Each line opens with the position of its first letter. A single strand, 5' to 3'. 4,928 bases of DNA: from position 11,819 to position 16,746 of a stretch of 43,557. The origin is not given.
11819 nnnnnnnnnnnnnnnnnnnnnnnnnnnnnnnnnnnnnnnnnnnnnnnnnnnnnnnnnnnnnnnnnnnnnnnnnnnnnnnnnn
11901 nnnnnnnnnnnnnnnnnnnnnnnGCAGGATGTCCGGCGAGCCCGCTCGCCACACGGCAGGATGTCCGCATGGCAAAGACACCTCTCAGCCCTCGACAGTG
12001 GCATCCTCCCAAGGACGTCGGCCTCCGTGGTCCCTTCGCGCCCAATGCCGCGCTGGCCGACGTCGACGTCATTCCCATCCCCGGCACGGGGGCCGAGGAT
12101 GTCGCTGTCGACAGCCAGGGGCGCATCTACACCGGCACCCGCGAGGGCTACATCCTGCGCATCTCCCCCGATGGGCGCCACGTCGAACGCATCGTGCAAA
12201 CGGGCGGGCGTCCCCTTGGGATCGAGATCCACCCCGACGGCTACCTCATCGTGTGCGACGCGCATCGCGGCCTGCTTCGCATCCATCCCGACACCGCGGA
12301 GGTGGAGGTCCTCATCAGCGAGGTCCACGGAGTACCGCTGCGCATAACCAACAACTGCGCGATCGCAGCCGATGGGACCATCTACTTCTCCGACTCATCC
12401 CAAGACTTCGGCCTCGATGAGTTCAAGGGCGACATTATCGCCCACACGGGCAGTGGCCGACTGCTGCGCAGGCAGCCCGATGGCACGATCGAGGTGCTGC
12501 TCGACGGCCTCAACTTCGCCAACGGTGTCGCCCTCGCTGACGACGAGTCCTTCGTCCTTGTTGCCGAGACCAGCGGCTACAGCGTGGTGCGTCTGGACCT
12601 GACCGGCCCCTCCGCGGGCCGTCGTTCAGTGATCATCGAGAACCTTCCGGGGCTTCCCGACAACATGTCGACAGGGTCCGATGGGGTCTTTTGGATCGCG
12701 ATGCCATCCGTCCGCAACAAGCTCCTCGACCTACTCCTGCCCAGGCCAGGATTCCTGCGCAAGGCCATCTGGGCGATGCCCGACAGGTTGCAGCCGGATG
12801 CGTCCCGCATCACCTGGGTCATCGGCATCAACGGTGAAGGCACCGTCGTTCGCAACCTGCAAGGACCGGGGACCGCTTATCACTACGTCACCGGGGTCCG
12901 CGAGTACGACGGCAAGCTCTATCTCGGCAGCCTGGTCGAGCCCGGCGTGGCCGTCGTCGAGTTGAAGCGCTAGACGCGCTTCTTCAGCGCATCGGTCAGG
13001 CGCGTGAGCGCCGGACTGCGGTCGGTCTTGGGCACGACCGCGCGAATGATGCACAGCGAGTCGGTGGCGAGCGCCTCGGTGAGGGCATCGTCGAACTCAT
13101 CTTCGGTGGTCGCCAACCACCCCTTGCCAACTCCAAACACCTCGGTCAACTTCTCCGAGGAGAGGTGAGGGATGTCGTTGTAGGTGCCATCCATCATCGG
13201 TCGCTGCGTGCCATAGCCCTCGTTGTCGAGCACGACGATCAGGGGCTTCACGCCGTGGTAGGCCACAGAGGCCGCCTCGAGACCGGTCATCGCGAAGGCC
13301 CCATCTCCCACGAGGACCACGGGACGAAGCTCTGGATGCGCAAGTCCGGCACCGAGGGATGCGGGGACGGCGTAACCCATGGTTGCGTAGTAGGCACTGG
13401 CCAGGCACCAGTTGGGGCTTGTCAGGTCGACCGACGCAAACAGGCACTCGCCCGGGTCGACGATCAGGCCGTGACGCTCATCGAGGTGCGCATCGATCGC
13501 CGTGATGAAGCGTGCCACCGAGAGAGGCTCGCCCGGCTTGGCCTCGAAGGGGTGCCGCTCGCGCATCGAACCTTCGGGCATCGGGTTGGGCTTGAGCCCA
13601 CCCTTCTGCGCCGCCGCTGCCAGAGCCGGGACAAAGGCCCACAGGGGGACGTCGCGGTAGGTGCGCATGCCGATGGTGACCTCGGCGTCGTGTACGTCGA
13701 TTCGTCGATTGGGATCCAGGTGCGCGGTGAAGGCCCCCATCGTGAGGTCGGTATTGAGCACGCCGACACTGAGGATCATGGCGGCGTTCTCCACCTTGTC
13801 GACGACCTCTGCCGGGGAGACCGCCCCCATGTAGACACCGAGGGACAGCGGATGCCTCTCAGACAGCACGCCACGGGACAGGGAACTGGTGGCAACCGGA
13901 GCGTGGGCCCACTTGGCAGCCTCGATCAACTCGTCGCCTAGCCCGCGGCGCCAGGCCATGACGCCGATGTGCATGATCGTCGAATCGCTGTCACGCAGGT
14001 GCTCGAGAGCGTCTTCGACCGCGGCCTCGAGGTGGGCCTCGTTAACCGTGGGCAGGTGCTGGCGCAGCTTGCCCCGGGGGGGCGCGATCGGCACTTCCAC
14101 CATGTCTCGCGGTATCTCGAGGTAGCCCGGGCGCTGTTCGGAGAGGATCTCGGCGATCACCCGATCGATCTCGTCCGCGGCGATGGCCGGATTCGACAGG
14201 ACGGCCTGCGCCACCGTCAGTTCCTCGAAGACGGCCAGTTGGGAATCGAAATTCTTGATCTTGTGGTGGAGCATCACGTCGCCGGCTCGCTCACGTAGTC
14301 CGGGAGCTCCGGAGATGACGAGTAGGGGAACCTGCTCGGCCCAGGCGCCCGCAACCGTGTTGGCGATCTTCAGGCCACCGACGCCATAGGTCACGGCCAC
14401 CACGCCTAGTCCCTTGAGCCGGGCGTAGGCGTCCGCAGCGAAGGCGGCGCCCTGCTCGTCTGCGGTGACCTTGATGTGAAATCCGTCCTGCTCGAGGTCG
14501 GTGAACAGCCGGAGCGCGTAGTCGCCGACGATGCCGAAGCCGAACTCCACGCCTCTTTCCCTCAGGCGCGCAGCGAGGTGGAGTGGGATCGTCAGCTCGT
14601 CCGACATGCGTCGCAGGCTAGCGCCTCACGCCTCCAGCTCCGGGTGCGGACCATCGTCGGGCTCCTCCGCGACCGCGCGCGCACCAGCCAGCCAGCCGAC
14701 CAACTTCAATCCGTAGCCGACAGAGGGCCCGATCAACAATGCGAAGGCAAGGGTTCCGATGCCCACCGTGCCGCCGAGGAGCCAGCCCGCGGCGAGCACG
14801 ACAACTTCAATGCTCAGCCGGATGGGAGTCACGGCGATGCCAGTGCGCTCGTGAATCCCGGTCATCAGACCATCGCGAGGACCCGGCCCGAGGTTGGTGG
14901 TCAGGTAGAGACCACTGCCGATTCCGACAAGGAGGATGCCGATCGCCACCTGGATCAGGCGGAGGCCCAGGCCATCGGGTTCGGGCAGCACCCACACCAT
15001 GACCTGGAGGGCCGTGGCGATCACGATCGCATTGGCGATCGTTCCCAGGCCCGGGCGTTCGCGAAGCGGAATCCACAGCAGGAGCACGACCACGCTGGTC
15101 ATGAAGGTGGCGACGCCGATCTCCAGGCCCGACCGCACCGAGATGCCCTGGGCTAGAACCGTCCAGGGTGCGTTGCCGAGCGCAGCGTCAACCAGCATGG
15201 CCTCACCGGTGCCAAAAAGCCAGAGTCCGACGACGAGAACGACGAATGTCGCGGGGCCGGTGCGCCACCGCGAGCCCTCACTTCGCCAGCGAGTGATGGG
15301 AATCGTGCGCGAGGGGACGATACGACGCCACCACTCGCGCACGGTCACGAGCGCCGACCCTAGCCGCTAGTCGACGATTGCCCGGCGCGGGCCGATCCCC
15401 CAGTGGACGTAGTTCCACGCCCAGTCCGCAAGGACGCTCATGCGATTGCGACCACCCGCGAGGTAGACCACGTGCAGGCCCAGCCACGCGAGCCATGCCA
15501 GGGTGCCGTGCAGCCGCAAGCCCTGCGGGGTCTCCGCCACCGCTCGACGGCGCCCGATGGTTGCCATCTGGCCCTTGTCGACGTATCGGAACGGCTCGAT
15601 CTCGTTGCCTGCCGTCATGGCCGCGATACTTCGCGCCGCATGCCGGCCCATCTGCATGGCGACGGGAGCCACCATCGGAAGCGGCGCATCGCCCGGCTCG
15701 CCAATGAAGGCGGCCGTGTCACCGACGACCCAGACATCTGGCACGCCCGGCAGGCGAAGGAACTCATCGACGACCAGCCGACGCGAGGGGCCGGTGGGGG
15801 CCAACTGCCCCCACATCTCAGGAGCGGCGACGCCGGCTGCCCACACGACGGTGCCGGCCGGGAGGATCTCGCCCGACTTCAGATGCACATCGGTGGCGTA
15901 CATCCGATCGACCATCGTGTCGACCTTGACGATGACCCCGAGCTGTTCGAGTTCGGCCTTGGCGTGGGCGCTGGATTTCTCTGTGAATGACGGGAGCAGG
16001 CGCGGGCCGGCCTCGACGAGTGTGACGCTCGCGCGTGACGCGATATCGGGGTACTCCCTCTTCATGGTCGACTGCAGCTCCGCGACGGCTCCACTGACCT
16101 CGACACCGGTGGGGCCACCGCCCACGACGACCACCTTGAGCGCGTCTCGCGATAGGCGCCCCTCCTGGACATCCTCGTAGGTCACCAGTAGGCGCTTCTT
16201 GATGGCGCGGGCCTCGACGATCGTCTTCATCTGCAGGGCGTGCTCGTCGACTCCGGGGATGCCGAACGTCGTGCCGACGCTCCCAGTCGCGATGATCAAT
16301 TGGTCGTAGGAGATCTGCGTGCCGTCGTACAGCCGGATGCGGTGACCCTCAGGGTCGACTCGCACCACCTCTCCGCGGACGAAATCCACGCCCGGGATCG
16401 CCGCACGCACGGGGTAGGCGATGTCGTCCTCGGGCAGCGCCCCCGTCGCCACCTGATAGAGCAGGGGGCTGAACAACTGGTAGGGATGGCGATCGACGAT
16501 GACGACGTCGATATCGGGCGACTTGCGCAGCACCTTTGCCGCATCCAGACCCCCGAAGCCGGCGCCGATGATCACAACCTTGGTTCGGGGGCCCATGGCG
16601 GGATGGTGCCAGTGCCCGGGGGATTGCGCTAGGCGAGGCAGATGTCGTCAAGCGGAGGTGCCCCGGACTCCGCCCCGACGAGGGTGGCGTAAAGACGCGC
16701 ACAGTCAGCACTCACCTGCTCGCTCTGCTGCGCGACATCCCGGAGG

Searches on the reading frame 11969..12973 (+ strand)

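Call 63: search_protein_families(library=pfam, proteins=[window:11969-12973:+], max_evalue=0.000001)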
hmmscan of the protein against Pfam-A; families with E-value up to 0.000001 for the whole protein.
window:11969-12973:+ (334 aa): 3 families
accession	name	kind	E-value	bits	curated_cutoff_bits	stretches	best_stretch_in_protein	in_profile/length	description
PF08450.18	SGL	-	5.3e-20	72.5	26.3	1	60-247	22-203/246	SMP-30/Gluconolactonase/LRE-like region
PF03088.22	Str_synth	-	1.3e-16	60.9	25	1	132-208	5-83/89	Strictosidine synthase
PF20067.5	SSL_N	-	7.2e-15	55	18.9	1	21-65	1-46/46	Strictosidine synthase-like, N-terminal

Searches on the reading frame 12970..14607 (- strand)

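Call 63: search_protein_families(library=pfam, proteins=[window:12970-14607:-], max_evalue=0.000001)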
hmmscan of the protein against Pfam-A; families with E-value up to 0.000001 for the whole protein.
window:12970-14607:- (545 aa): 3 families
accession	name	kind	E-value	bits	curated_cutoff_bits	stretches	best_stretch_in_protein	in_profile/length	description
PF02776.23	TPP_enzyme_N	-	4.5e-25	88.2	26.8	1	10-118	6-111/119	Thiamine pyrophosphate enzyme, N-terminal TPP binding domain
PF02775.26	TPP_enzyme_C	-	2.3e-22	79.9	21.9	1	395-521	15-149/151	Thiamine pyrophosphate enzyme, C-terminal TPP binding domain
PF00205.28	TPP_enzyme_M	-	2.1e-15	57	30.4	1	197-328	1-132/137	Thiamine pyrophosphate enzyme, central domain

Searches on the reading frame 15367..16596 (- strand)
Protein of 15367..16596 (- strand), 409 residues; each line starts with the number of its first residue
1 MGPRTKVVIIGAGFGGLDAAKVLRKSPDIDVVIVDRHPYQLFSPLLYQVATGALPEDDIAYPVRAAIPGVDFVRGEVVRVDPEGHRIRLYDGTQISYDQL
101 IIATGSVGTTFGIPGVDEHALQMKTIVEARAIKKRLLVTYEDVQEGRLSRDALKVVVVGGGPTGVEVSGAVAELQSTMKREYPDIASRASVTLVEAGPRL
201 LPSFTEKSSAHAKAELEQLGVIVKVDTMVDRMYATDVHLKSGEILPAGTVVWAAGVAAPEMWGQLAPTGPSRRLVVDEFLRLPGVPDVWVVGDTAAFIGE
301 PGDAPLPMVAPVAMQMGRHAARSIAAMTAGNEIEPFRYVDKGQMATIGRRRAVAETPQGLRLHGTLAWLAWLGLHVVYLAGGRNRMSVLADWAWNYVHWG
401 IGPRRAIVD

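Call 63: search_protein_families(library=pfam, proteins=[window:15367-16596:-], max_evalue=0.000001)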
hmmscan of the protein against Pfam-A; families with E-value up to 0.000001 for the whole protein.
window:15367-16596:- (409 aa): 4 families
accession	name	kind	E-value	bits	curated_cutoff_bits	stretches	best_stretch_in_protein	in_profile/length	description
PF07992.20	Pyr_redox_2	-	1.5e-50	172.7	26.1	1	6-317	2-291/291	Pyridine nucleotide-disulphide oxidoreductase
PF00070.33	Pyr_redox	-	9.1e-13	49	22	1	154-233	1-67/82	Pyridine nucleotide-disulphide oxidoreductase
PF22366.1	NDH2_C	-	4.3e-07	30.4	27.7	0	341-395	2-56/62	NDH2 C-terminal domain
PF13454.12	NAD_binding_9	-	6.1e-07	30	21.8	0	8-39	1-35/155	FAD-NAD(P)-binding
